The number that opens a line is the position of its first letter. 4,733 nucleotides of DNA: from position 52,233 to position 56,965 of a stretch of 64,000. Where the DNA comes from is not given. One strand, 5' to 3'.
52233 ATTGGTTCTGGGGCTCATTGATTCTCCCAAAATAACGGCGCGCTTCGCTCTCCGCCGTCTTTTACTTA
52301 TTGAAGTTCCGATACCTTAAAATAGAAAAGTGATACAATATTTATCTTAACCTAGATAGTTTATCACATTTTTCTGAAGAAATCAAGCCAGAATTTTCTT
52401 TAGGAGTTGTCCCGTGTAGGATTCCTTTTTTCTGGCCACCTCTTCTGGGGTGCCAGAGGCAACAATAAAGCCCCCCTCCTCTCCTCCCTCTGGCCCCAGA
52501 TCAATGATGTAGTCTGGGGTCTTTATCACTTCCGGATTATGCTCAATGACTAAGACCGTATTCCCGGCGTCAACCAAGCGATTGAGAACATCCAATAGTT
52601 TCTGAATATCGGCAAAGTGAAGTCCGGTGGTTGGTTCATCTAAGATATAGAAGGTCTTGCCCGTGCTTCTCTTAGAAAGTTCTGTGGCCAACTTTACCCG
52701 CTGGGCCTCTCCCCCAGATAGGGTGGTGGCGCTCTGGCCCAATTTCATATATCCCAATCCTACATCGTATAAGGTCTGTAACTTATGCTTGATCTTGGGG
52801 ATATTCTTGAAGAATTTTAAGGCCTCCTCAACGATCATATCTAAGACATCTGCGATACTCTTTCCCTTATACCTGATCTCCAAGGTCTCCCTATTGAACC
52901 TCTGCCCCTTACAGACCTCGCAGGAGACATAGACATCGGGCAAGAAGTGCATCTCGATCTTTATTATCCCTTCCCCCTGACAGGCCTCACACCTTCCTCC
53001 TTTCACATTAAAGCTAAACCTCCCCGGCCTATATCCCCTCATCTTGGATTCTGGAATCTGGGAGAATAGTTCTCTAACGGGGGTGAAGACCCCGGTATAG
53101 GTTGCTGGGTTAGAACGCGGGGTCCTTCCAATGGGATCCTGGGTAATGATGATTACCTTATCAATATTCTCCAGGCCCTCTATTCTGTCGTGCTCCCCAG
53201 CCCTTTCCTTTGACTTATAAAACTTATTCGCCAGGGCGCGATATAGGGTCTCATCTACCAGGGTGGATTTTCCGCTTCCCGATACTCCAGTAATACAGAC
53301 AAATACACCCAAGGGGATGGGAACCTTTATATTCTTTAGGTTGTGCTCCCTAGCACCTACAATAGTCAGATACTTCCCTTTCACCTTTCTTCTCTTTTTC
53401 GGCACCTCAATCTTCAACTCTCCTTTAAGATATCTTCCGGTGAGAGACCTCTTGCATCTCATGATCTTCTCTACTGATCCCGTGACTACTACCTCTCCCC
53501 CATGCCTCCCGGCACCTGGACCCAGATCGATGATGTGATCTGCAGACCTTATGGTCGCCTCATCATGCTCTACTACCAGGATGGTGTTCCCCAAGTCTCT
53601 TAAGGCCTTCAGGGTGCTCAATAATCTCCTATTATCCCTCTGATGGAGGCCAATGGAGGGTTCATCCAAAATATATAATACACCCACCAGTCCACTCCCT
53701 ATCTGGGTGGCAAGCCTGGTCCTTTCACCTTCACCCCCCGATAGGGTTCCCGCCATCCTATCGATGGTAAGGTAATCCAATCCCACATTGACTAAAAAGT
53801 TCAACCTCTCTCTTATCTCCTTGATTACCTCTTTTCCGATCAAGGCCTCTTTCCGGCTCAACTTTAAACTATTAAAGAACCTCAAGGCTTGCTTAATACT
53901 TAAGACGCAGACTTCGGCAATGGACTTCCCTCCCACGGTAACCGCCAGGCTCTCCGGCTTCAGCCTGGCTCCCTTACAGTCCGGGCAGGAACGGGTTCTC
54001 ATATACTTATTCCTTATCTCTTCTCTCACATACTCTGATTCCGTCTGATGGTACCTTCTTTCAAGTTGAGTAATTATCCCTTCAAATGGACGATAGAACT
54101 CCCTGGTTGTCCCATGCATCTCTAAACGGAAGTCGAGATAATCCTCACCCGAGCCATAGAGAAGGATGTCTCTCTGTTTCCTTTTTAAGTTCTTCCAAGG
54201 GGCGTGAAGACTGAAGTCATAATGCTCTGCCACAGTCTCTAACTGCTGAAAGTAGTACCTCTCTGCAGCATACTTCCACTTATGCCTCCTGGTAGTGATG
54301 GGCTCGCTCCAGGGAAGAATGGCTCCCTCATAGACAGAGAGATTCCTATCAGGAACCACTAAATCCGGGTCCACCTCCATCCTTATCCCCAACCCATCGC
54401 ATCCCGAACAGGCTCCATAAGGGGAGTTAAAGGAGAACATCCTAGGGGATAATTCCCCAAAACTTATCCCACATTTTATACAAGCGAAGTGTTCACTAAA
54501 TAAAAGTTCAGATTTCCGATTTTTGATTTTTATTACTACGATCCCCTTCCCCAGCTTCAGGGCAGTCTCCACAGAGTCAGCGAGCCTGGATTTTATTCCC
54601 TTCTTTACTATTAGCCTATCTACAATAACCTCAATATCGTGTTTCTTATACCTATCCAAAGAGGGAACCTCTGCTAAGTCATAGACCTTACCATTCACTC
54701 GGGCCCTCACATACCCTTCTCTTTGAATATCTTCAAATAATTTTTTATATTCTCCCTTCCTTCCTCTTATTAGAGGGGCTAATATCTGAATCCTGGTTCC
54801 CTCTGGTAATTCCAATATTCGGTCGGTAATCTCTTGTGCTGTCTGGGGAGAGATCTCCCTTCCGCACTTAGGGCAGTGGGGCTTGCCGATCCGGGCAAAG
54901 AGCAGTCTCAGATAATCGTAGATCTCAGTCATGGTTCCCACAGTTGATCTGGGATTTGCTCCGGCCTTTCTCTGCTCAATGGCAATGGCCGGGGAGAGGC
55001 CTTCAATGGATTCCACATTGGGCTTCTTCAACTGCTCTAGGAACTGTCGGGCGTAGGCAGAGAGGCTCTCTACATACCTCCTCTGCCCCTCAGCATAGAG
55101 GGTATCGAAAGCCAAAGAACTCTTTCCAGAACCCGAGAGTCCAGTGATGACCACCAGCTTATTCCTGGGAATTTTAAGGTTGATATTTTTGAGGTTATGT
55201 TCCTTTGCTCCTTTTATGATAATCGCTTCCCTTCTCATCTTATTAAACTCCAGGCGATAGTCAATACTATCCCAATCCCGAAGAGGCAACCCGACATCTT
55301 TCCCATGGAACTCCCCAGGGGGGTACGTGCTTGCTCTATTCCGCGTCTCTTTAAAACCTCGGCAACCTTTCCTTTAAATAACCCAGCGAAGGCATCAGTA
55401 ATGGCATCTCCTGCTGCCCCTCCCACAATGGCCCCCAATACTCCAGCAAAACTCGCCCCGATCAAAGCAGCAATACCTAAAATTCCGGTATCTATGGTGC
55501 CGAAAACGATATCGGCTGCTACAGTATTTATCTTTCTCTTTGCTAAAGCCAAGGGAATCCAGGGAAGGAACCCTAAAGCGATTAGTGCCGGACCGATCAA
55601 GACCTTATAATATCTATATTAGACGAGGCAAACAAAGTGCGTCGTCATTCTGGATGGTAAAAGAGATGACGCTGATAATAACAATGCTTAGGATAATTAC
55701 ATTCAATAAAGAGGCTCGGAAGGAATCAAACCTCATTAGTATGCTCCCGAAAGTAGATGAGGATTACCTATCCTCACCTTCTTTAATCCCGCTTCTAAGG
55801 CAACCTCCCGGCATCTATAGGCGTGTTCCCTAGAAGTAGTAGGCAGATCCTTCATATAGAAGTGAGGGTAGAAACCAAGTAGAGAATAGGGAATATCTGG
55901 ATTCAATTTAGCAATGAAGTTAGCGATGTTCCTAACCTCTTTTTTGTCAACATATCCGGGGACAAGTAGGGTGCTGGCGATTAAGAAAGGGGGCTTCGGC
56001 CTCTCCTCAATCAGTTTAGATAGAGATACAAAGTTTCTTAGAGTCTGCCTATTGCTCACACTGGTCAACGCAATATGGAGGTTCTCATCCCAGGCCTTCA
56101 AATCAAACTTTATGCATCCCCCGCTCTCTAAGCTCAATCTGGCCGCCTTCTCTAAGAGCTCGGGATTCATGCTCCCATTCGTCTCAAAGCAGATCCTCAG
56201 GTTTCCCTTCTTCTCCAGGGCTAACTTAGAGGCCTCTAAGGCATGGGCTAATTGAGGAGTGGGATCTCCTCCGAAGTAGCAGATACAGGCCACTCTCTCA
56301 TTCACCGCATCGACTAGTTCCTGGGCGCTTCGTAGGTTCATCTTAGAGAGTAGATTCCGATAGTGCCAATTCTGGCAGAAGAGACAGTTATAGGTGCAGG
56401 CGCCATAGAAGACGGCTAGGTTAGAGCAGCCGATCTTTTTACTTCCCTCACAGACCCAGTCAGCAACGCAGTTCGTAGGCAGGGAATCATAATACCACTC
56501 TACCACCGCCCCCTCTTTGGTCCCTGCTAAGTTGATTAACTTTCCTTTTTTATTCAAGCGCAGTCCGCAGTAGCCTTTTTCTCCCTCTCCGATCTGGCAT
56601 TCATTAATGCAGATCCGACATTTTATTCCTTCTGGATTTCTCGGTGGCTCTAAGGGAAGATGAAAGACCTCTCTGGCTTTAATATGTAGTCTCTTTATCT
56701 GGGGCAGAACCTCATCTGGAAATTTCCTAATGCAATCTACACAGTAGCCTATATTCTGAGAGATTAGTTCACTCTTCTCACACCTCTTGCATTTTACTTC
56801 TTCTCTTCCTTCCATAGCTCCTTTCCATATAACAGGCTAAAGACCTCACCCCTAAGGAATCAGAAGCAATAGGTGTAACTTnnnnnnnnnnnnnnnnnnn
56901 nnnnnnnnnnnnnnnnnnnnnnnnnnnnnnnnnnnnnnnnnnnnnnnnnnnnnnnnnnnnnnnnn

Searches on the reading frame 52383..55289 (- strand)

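Call 49: search_protein_families(library=pfam, proteins=[window:52383-55289:-], max_evalue=0.001)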
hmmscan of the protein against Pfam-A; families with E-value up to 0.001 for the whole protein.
window:52383-55289:- (968 aa): 20 families
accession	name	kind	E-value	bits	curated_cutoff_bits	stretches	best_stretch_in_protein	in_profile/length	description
PF17760.6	UvrA_inter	-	1.9e-43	147.2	23.3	1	149-256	1-108/109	UvrA interaction domain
PF17755.6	UvrA_DNA-bind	-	5.7e-38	130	23.2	1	307-426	1-109/110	UvrA DNA-binding domain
PF00005.33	ABC_tran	-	1.6e-19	71.3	25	2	834-888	86-137/137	ABC transporter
PF02463.25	SMC_N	-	4.9e-11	42.9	40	0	853-928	133-208/220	RecF/RecN/SMC N terminal domain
PF13191.12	AAA_16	-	5.5e-09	37.2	32.6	0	42-100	23-87/167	AAA ATPase domain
PF13555.12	AAA_29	-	1.4e-08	34.8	27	0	663-679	24-40/61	P-loop containing region of AAA domain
PF20720.3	nSTAND3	-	3.1e-07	30.7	27.2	0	663-723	19-78/155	Novel STAND NTPase 3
PF13304.12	AAA_21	-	1.7e-06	28.8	27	0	863-922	243-303/304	AAA domain, putative AbiEii toxin, Type IV TA system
PF20703.3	nSTAND1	-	1.9e-06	28.2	27.1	0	35-69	25-59/379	Novel STAND NTPase 1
PF13173.12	AAA_14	-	1.3e-05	25.6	27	0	664-691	5-34/129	AAA domain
PF03193.22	RsgA_GTPase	-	1.3e-05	25.5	30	0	17-60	81-123/174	RsgA GTPase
PF13476.12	AAA_23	-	2.8e-05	25.3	27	0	23-59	2-35/201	AAA domain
PF01583.26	APS_kinase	-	8.7e-05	23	21.1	0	661-699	2-39/152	Adenylylsulphate kinase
PF13238.12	AAA_18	-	0.00017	22.5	29.4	0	664-680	1-17/128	AAA domain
PF13481.12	AAA_25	-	0.00023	21.3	27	0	34-64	24-54/195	AAA domain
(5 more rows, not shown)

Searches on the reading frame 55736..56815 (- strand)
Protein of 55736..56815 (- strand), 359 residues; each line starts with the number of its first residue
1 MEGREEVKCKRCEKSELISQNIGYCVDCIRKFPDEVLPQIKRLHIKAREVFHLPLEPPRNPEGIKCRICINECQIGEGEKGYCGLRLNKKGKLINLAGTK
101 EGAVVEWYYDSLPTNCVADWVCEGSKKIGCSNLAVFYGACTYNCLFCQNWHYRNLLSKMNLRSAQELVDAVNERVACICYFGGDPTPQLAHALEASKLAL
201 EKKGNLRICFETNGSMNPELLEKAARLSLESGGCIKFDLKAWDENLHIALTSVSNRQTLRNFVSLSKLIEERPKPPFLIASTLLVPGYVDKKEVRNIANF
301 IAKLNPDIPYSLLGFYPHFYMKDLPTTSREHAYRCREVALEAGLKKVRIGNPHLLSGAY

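Call 49: search_protein_families(library=pfam, proteins=[window:55736-56815:-], max_evalue=0.001)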
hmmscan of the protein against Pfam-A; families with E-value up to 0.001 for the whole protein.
window:55736-56815:- (359 aa): 1 family
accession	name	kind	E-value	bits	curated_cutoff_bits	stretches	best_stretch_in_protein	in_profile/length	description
PF04055.27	Radical_SAM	-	2.1e-15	57.7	29.5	1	136-300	3-165/166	Radical SAM superfamily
